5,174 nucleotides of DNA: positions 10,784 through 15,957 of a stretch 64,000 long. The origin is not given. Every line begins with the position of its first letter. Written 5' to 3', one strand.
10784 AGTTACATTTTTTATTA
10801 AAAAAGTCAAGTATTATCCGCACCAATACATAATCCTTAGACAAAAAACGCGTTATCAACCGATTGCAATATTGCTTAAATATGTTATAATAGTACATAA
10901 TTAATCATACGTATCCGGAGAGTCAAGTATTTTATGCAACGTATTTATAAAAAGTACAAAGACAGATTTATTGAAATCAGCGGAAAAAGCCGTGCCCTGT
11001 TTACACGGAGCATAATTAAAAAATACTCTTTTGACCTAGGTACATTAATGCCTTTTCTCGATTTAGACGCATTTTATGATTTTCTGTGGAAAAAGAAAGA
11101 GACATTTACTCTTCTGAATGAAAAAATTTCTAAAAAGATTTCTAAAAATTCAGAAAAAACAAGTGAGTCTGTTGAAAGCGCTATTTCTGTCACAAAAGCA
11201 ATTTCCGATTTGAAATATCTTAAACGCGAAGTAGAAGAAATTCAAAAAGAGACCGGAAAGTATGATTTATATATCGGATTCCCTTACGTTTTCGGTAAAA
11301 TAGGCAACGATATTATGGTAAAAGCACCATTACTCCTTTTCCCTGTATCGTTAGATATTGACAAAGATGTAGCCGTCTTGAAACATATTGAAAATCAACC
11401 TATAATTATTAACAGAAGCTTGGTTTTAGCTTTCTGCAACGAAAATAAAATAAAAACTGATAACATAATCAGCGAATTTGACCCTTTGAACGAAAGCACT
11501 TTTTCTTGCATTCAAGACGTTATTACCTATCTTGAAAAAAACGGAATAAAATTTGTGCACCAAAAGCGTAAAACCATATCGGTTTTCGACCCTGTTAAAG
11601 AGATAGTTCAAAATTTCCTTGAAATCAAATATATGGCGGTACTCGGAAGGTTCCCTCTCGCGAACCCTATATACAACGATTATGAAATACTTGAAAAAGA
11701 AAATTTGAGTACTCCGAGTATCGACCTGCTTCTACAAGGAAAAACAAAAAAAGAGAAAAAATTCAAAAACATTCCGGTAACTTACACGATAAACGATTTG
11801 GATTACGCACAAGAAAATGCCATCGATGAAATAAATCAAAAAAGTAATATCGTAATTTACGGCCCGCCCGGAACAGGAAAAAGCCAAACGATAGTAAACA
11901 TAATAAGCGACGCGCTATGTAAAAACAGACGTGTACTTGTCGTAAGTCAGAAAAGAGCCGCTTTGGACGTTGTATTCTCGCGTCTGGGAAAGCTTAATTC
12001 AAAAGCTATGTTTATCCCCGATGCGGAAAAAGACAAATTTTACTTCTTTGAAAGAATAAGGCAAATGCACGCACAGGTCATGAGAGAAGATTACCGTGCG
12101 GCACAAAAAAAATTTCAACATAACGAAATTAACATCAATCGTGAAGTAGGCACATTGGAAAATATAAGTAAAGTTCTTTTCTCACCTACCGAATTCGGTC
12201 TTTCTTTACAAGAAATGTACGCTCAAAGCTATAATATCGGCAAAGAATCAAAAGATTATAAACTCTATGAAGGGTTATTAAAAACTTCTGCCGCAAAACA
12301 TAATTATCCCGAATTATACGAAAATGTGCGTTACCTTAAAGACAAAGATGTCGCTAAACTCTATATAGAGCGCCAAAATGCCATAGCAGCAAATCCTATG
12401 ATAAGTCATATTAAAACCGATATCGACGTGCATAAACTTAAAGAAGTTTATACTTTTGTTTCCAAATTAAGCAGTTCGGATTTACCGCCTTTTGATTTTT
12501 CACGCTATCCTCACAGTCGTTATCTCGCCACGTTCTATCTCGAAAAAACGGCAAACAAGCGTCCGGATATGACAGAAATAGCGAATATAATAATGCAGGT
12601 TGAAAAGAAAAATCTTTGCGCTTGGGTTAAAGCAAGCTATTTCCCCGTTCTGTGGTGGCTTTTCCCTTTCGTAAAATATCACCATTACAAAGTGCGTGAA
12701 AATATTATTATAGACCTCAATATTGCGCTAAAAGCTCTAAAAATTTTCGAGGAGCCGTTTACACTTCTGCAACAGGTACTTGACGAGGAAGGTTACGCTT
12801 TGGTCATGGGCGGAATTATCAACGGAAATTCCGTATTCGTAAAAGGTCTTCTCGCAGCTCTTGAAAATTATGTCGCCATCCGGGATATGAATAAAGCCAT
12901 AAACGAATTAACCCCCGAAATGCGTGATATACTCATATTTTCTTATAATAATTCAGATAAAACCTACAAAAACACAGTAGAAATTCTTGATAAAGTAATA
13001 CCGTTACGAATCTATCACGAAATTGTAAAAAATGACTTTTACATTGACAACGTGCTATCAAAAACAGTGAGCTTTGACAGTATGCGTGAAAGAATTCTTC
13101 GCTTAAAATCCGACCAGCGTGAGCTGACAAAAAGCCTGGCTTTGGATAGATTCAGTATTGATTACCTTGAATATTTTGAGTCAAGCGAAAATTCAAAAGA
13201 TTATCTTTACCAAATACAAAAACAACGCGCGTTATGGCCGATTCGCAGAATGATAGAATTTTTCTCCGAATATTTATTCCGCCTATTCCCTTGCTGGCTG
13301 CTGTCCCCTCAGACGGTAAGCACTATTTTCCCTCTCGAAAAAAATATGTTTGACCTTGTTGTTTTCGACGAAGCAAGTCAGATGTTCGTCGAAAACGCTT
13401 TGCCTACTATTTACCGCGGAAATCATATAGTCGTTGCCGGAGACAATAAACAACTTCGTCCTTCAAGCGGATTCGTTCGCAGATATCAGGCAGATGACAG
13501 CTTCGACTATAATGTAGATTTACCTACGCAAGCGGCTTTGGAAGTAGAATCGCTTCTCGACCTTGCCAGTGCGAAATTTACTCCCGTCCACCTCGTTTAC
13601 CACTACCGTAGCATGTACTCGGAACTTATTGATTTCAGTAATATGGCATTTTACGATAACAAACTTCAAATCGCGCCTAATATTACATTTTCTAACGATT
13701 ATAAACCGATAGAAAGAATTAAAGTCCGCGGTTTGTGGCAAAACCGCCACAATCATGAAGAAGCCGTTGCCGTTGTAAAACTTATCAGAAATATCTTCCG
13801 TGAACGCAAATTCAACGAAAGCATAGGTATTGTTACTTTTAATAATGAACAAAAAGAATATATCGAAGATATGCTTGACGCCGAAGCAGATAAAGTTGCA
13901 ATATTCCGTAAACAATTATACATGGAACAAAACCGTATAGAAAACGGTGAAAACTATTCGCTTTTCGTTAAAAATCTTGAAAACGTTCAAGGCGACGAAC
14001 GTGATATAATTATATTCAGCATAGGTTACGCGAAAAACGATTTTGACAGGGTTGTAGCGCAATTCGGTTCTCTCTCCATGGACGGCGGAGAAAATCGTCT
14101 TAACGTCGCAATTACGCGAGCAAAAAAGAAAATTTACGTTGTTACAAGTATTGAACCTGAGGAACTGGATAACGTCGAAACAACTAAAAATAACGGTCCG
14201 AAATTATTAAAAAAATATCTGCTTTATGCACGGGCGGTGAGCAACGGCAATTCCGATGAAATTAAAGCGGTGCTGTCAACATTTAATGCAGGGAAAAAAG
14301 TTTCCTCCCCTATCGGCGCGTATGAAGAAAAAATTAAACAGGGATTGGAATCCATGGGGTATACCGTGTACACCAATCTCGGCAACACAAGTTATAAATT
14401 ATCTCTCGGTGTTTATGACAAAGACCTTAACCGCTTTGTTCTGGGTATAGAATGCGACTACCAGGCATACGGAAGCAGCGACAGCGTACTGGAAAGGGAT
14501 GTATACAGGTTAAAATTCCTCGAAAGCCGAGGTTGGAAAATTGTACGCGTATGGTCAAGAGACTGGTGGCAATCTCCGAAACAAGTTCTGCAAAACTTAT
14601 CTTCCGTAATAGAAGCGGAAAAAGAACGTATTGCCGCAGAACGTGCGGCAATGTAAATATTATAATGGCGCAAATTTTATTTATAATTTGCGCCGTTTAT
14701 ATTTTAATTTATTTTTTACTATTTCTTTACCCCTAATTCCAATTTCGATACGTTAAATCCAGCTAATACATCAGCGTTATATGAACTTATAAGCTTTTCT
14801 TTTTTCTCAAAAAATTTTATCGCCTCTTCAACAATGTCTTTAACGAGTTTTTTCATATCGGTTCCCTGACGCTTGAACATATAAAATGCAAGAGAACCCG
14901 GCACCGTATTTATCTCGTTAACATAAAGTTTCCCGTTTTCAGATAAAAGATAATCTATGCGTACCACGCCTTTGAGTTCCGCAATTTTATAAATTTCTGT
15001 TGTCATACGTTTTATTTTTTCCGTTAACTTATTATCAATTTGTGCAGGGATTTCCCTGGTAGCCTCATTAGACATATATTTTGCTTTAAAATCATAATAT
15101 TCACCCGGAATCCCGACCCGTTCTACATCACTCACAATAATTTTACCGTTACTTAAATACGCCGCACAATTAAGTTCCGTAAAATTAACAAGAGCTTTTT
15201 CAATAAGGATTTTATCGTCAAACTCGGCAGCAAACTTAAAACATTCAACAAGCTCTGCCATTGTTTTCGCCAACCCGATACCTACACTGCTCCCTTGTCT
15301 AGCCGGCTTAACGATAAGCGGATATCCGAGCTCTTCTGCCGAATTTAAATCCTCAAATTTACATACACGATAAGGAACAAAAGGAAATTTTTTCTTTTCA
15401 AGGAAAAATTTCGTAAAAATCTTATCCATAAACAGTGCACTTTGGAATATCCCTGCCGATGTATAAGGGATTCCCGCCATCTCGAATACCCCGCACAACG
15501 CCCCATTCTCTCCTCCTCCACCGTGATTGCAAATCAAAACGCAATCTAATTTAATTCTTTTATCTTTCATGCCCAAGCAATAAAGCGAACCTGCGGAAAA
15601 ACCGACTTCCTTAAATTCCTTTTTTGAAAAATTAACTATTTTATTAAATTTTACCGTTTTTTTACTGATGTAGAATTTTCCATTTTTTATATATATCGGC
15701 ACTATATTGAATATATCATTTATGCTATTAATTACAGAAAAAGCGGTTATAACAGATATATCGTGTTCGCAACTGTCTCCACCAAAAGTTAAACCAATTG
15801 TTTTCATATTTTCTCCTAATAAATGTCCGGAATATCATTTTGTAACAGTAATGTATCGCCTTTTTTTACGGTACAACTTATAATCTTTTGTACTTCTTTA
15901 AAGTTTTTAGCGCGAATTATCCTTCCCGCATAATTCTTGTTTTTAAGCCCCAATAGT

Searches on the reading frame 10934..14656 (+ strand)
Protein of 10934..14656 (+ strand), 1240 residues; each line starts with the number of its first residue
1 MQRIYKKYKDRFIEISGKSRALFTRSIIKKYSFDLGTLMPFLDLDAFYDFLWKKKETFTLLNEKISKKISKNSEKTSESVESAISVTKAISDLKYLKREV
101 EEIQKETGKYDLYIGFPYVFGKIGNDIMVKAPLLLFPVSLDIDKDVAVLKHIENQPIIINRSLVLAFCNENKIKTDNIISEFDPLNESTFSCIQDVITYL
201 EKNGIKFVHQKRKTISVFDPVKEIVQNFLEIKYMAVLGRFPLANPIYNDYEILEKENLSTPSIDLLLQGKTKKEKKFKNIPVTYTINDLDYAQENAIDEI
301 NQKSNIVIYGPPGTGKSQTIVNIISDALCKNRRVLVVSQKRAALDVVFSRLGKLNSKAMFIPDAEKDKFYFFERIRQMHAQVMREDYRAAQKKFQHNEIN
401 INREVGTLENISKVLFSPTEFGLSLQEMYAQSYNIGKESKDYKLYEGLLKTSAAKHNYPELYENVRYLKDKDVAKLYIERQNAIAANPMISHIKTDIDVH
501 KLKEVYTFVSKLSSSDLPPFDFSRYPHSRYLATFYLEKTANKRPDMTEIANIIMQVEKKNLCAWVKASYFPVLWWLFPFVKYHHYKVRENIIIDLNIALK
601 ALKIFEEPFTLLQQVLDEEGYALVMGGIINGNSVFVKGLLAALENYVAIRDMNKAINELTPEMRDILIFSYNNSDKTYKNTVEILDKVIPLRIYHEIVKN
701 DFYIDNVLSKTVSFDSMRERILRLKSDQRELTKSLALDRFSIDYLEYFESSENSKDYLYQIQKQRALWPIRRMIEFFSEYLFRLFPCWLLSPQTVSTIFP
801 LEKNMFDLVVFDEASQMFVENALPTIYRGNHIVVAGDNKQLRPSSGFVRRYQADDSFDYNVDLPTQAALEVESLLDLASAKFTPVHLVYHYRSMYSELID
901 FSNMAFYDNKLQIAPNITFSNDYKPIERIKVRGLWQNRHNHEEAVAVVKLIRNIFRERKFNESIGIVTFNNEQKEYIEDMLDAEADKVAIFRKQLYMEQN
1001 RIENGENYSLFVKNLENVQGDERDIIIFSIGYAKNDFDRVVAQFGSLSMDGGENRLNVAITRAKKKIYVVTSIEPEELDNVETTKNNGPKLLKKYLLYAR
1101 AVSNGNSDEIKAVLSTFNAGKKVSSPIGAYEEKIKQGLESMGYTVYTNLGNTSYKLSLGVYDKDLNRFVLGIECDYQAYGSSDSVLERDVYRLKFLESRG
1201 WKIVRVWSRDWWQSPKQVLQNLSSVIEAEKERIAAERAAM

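Call 9: search_protein_families(library=pfam, proteins=[window:10934-14656:+], max_evalue=0.001)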
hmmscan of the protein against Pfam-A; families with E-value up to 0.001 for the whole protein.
window:10934-14656:+ (1240 aa): 11 families
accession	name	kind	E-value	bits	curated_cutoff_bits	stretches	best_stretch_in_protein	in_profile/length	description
PF18741.7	MTES_1575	-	4e-23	81.8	38.2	1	1131-1225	2-95/96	REase_MTES_1575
PF13087.12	AAA_12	-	2.3e-20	73.4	27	1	882-1072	15-193/195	AAA domain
PF13086.12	AAA_11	-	3.5e-18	66.8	27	2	289-391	2-105/257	AAA domain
PF13245.12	AAA_19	-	1.1e-07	32.6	25.1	1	293-346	1-56/134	AAA domain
PF13195.11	DUF4011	-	5.7e-07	30.1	22.2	1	43-164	28-155/158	Protein of unknown function (DUF4011)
PF00270.35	DEAD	-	0.00025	21.2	26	0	292-357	3-71/167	DEAD/DEAH box helicase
PF04851.21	ResIII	-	0.00031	21.1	22.5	0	289-382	4-114/164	Type III restriction enzyme, res subunit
PF01443.25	Viral_helicase1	-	0.00053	20.3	21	0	306-341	1-35/228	Viral superfamily 1 RNA helicase core domain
PF20720.3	nSTAND3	-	0.00059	20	27.2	0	294-340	8-54/155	Novel STAND NTPase 3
PF09848.15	SLFN-g3_helicase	-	0.0007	19.4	24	0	304-357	2-56/354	Schlafen group 3, DNA/RNA helicase domain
PF13604.12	AAA_30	-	0.00087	19.5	27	0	289-350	2-65/191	AAA domain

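Call 111: search_protein_families(library=padloc, proteins=[window:10934-14656:+], max_evalue=0.001)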
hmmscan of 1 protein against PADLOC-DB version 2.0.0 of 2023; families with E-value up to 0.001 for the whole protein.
window:10934-14656:+ (1240 aa): 8 families
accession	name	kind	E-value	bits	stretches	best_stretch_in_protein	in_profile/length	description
PDLC05009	PDC-S37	-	9.3e-159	528.8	2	641-1237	776-1349/1550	-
PDLC02194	Hhe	-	1.3e-85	285.9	2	763-1222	1338-1776/1911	-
PDLC03920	MkoA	-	8e-29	98.6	2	803-1104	788-1102/1112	-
PDLC03924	MkoC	-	8.4e-28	95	2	885-1099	771-966/1136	-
PDLC03921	MkoA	-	2.3e-17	60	1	283-358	1019-1099/1607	-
PDLC04140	mad8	-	1.6e-09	35.7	1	294-388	18-101/314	mads_8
PDLC02895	DpdJ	-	9.6e-09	30.6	1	991-1084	377-463/2112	DpdJ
PDLC02196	IetA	-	0.00083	16.9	0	285-325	104-143/374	-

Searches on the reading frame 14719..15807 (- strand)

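Call 9: search_protein_families(library=pfam, proteins=[window:14719-15807:-], max_evalue=0.001)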
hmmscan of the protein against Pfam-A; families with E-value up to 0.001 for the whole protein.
window:14719-15807:- (362 aa): 5 families
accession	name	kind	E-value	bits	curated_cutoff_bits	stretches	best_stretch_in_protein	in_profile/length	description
PF07478.18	Dala_Dala_lig_C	-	7.5e-44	150.1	24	1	156-327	31-204/204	D-ala D-ala ligase C-terminus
PF01820.27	Dala_Dala_lig_N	-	2.8e-21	76.7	34.6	1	4-117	2-120/121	D-ala D-ala ligase N-terminus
PF02786.22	CPSase_L_D2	-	1.2e-09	38.5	19.8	1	152-301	29-178/211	Carbamoyl-phosphate synthase L chain, ATP binding domain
PF02222.28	ATP-grasp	-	5.7e-07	29.8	27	1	136-300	3-160/179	ATP-grasp domain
PF13535.11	ATP-grasp_4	-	3.3e-05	24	27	1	161-302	2-151/160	ATP-grasp domain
